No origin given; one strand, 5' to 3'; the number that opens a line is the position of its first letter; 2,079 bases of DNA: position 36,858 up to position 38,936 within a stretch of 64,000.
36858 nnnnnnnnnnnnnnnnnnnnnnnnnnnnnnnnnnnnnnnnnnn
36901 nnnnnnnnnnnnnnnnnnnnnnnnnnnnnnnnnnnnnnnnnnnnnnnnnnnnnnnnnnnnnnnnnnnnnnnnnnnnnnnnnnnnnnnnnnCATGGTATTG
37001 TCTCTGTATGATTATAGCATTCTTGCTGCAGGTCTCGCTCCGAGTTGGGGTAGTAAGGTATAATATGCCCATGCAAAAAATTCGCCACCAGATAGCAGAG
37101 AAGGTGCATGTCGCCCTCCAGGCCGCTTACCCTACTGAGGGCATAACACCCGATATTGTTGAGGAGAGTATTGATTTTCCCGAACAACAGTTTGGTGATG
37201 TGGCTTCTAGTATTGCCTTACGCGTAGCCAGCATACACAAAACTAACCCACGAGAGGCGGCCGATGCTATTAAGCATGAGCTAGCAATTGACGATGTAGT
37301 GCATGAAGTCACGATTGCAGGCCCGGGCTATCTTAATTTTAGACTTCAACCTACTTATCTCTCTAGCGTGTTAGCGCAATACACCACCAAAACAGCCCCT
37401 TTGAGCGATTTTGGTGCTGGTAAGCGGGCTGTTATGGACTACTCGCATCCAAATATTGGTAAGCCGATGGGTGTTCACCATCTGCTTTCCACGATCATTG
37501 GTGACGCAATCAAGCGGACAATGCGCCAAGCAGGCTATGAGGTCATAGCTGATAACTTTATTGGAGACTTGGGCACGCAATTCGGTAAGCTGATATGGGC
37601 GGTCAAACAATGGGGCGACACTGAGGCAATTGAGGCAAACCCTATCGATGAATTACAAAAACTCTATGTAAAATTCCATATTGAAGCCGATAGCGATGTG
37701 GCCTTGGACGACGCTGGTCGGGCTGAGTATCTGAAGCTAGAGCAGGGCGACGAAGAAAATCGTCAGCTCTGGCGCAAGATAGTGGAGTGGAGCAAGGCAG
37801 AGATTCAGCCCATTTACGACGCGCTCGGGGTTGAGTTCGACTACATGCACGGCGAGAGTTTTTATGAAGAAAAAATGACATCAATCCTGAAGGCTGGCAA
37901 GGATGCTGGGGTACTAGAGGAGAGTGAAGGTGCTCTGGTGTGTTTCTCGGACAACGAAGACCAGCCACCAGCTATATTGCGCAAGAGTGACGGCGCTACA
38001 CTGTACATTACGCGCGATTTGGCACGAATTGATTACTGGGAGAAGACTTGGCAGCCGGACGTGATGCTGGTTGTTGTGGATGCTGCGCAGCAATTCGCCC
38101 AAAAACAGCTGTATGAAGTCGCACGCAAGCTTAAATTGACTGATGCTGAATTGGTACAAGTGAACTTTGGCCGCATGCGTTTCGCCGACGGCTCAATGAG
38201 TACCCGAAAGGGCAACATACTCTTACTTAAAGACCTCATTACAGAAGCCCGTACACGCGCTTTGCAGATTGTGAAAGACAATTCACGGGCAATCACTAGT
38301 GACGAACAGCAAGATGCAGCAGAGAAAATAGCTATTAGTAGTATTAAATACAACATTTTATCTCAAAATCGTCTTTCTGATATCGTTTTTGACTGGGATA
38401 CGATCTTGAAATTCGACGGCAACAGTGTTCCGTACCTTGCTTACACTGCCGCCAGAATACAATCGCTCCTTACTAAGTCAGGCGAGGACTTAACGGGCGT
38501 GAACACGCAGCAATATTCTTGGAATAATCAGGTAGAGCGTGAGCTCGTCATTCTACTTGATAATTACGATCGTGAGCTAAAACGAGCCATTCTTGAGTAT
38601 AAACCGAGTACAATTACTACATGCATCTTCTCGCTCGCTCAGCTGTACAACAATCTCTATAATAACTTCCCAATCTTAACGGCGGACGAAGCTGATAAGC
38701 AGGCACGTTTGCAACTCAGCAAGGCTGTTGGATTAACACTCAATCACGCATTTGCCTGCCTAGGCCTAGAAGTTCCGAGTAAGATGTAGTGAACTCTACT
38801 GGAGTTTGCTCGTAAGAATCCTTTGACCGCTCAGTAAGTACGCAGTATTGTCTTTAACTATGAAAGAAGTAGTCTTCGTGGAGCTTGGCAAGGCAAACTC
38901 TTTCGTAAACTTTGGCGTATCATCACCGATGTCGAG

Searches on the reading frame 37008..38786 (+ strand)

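Call 7: search_protein_families(library=pfam, proteins=[window:37008-38786:+], max_evalue=0.001)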
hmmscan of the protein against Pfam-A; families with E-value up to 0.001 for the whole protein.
window:37008-38786:+ (593 aa): 3 families
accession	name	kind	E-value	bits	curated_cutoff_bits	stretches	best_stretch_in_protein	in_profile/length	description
PF00750.26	tRNA-synt_1d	-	5.1e-80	269.5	23.3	1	137-463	18-349/349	tRNA synthetases class I (R), catalytic domain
PF05746.21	DALR_1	-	3.1e-25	89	22.3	1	478-593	2-117/117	DALR anticodon binding domain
PF03485.21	Arg_tRNA_synt_N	-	2e-16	60.8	21.5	1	28-113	2-85/85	Arginyl tRNA synthetase N terminal domain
